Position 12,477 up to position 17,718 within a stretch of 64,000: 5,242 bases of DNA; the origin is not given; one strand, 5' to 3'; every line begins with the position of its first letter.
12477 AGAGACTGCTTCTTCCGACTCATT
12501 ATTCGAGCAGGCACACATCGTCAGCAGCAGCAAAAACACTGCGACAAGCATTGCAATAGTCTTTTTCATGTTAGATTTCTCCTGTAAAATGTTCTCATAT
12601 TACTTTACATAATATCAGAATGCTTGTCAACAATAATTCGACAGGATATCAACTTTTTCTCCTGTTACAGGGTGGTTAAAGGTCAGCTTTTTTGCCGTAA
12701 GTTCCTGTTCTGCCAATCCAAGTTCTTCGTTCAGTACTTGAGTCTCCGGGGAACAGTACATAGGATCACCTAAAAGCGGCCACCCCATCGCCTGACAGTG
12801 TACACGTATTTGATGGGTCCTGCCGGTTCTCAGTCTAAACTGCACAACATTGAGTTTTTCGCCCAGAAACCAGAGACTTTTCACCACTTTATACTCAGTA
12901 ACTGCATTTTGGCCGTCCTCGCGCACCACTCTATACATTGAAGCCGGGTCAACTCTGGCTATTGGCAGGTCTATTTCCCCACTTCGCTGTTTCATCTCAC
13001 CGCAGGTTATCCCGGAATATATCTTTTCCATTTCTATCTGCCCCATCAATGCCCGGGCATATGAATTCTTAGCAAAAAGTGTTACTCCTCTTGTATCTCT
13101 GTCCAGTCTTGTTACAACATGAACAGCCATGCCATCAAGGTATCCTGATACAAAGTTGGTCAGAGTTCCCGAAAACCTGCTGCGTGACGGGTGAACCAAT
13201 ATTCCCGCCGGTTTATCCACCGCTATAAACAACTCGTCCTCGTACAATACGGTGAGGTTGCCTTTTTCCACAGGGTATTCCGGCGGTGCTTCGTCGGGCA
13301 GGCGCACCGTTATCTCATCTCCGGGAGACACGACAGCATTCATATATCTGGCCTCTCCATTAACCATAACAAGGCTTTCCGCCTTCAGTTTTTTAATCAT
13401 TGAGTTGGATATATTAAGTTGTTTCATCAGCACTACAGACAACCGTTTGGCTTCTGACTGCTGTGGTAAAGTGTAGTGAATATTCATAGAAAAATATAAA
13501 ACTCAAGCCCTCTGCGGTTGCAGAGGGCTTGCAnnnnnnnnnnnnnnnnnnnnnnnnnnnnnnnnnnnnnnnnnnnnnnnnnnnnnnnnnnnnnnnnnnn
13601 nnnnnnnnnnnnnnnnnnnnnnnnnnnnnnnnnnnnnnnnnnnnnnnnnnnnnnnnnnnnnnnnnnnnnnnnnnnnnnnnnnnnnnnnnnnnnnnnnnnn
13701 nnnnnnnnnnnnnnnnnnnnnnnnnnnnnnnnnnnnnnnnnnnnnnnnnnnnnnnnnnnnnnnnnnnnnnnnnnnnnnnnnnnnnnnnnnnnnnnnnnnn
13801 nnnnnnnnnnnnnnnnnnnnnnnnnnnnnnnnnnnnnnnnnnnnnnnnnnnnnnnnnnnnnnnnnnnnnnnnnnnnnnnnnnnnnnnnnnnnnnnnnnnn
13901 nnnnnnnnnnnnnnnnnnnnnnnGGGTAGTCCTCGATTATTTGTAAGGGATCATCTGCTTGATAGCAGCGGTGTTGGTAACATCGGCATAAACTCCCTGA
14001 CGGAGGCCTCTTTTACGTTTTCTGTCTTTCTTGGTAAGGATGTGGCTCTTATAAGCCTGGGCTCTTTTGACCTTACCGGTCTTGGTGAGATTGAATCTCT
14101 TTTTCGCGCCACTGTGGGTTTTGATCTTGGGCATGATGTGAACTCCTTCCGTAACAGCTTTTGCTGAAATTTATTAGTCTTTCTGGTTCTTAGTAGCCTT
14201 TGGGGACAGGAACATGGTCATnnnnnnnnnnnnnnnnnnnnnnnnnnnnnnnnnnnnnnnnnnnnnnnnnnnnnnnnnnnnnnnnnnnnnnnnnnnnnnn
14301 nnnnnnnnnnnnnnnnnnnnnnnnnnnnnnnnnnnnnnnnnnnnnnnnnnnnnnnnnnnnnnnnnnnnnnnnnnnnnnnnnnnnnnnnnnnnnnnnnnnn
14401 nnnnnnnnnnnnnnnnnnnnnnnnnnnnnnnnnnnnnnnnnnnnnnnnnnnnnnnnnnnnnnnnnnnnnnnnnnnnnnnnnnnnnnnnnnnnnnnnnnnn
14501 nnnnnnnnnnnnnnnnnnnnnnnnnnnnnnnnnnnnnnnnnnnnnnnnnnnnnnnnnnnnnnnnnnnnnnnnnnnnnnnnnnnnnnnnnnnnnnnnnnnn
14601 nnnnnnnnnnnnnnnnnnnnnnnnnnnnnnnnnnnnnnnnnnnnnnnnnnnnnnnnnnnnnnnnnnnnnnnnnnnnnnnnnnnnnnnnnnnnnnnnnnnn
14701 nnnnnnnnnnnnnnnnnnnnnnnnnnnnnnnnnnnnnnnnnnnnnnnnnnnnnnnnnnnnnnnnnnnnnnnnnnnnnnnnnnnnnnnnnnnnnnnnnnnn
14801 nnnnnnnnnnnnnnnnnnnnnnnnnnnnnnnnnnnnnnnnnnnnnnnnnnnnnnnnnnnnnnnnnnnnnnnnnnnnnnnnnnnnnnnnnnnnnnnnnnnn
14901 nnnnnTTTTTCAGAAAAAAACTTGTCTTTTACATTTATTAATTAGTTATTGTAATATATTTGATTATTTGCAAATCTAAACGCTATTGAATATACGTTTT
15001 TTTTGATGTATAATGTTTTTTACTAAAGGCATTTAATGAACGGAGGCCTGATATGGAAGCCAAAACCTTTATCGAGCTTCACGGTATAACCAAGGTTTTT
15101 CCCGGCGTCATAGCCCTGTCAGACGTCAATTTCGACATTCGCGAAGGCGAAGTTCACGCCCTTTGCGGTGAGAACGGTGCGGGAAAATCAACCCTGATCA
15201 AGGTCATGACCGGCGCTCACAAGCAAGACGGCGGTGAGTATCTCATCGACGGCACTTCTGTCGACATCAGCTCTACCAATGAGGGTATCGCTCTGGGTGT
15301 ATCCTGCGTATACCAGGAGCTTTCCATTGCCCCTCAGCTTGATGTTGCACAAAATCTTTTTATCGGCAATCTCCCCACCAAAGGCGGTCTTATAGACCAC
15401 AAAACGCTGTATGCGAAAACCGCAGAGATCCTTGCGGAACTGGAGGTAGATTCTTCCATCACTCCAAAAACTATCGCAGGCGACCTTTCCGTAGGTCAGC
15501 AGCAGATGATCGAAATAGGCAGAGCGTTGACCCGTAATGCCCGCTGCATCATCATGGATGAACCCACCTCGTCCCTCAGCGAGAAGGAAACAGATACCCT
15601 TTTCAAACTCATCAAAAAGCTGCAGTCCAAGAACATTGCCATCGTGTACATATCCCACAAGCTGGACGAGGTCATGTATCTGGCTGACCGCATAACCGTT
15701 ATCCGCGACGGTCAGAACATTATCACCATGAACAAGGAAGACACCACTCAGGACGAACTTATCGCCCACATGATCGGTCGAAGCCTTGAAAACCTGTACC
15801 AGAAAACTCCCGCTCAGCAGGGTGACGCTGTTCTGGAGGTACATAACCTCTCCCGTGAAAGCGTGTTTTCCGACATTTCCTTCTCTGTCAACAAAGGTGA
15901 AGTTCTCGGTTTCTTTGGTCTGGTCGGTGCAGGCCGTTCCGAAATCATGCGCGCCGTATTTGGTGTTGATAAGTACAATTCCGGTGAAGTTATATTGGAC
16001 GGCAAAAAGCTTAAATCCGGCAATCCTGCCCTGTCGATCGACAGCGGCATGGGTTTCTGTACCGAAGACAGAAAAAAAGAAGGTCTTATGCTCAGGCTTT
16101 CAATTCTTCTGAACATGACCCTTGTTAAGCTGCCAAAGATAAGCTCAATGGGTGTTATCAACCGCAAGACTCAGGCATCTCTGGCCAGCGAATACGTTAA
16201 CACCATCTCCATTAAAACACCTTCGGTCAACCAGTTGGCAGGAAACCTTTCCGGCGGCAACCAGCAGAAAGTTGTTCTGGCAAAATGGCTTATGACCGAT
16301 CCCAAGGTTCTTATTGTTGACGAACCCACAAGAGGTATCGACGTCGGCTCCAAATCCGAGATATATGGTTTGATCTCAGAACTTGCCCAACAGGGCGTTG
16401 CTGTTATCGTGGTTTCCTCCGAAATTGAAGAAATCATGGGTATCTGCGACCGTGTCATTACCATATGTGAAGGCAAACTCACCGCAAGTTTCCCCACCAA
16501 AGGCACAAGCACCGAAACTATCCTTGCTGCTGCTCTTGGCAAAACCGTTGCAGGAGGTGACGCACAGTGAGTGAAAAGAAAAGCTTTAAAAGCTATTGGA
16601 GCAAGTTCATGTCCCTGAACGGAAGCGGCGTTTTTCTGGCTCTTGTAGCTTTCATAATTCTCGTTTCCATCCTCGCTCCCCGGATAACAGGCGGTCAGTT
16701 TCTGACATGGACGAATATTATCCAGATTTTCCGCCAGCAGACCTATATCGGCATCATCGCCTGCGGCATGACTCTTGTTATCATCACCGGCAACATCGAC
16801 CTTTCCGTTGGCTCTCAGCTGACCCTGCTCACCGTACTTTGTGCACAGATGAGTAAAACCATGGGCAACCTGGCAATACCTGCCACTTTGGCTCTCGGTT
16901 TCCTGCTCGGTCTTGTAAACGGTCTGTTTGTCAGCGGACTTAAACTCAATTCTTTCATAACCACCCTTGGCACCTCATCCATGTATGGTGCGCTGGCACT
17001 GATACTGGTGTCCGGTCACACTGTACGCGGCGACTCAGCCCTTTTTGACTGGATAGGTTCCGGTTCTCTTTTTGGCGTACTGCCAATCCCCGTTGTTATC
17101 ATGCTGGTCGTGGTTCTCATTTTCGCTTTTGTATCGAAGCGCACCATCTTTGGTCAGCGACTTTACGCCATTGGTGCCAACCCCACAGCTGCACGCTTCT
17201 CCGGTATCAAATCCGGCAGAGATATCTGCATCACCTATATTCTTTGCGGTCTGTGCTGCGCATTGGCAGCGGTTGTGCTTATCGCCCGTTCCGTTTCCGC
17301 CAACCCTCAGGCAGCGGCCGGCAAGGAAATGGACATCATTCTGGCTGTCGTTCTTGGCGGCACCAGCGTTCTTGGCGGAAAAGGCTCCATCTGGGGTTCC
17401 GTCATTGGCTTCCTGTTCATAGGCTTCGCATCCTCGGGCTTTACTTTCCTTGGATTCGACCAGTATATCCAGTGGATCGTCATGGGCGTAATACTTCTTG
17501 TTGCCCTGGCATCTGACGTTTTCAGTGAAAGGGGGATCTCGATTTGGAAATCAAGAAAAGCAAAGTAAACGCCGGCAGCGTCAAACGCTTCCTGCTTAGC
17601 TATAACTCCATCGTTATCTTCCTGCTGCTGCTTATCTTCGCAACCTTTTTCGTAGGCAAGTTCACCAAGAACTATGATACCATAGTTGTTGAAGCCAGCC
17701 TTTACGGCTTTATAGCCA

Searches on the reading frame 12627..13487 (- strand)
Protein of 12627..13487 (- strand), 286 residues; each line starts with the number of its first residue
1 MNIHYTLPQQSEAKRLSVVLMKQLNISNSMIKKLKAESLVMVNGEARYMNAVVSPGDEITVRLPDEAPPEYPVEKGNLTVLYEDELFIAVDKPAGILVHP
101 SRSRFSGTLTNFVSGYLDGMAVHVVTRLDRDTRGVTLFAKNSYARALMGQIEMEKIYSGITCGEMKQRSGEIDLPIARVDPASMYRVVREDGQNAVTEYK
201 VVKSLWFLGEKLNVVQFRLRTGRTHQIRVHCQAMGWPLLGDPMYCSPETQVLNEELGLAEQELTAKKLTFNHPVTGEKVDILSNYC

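Call 89: search_protein_families(library=pfam, proteins=[window:12627-13487:-], max_evalue=0.00001)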
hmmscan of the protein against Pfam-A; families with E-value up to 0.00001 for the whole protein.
window:12627-13487:- (286 aa): 1 family
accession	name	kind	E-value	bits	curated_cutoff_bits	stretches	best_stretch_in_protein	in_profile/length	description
PF00849.27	PseudoU_synth_2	-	9.1e-25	88.1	26.8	1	87-233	2-152/152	RNA pseudouridylate synthase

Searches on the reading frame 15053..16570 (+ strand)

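Call 92: search_protein_families(library=pfam, proteins=[window:15053-16570:+], max_evalue=1e-8)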
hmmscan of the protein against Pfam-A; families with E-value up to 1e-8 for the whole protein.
window:15053-16570:+ (505 aa): 2 families
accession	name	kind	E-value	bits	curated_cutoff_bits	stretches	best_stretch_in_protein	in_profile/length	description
PF00005.33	ABC_tran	-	6.6e-52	176.2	25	2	22-173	1-137/137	ABC transporter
PF13304.12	AAA_21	-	1.2e-09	39.1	27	0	396-455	235-297/304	AAA domain, putative AbiEii toxin, Type IV TA system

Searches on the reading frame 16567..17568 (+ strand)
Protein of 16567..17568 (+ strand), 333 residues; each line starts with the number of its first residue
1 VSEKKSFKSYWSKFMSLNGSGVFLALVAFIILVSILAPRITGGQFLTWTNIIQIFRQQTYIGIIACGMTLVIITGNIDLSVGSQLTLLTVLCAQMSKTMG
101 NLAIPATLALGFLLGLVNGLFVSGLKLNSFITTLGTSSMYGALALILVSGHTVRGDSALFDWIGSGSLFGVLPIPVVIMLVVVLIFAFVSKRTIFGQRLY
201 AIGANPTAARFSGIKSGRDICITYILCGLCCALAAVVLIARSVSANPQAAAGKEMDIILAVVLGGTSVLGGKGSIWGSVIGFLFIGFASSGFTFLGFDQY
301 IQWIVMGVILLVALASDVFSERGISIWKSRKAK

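Call 92: search_protein_families(library=pfam, proteins=[window:16567-17568:+], max_evalue=1e-8)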
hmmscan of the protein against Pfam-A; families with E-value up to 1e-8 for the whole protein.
window:16567-17568:+ (333 aa): 1 family
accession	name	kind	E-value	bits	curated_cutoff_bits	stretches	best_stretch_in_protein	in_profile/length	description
PF02653.21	BPD_transp_2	-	1.1e-35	123.6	26.8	1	50-314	1-269/269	Branched-chain amino acid transport system / permease component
